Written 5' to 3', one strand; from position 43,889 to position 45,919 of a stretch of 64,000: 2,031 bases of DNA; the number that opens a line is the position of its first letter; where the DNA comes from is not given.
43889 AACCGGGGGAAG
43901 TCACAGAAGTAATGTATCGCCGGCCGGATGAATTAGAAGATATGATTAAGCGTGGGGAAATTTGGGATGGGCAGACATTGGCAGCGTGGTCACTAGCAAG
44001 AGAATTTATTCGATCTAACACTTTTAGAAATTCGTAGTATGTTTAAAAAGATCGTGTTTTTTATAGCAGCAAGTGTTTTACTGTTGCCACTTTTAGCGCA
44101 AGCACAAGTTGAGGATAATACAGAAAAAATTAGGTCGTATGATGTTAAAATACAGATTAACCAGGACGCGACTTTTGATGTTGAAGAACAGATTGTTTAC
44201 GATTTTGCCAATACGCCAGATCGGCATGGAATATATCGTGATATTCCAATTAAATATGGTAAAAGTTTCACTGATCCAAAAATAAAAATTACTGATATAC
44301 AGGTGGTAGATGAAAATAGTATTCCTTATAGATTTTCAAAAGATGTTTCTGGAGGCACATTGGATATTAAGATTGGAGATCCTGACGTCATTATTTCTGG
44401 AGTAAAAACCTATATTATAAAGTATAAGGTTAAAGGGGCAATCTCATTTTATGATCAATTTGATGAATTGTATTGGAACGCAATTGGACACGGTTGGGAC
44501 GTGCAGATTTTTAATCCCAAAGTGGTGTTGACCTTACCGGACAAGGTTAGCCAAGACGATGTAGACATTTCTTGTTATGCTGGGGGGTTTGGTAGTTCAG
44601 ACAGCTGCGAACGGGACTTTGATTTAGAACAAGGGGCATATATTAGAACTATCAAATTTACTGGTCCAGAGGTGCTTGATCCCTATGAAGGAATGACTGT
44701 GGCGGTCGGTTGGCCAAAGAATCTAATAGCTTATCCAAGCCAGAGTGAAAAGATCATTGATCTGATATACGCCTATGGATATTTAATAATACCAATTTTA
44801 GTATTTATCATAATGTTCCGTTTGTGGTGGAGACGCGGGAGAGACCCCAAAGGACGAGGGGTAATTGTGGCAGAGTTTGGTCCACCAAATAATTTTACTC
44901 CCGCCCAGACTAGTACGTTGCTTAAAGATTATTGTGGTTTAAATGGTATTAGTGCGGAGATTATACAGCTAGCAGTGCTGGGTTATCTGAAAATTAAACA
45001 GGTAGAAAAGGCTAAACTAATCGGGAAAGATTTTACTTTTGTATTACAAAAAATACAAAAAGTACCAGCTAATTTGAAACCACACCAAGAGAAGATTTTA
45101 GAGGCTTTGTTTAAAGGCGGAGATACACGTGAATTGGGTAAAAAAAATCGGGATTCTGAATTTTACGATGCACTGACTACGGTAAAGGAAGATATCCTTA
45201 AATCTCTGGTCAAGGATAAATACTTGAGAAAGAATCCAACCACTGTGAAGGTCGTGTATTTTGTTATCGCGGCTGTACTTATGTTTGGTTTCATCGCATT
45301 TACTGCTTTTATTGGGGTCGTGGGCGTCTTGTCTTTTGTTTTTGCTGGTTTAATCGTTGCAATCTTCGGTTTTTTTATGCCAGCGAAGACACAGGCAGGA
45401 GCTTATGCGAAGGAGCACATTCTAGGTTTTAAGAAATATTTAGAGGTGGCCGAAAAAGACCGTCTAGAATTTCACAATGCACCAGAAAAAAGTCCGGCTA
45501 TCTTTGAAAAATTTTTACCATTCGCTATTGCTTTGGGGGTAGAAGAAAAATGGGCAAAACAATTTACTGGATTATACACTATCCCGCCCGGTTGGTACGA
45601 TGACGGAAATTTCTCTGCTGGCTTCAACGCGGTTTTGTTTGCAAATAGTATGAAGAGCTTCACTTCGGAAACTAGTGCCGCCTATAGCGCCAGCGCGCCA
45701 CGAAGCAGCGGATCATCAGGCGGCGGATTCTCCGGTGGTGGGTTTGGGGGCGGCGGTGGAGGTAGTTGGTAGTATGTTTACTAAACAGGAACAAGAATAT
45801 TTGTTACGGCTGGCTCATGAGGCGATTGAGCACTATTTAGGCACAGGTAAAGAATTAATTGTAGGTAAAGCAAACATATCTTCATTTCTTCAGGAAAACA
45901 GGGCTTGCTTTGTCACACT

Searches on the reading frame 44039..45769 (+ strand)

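Call 71: search_protein_families(library=pfam, proteins=[window:44039-45769:+], max_evalue=0.001)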
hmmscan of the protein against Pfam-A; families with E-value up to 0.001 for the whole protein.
window:44039-45769:+ (577 aa): 2 families
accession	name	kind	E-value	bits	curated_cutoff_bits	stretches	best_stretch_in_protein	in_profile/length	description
PF20990.2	DUF2207_C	-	2.9e-44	152.1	33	1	280-509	6-247/247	Predicted membrane protein (DUF2207) C-terminal domain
PF09972.14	DUF2207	-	1.7e-28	100.4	24.4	1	30-177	1-135/172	Predicted membrane protein (DUF2207) N-terminal domain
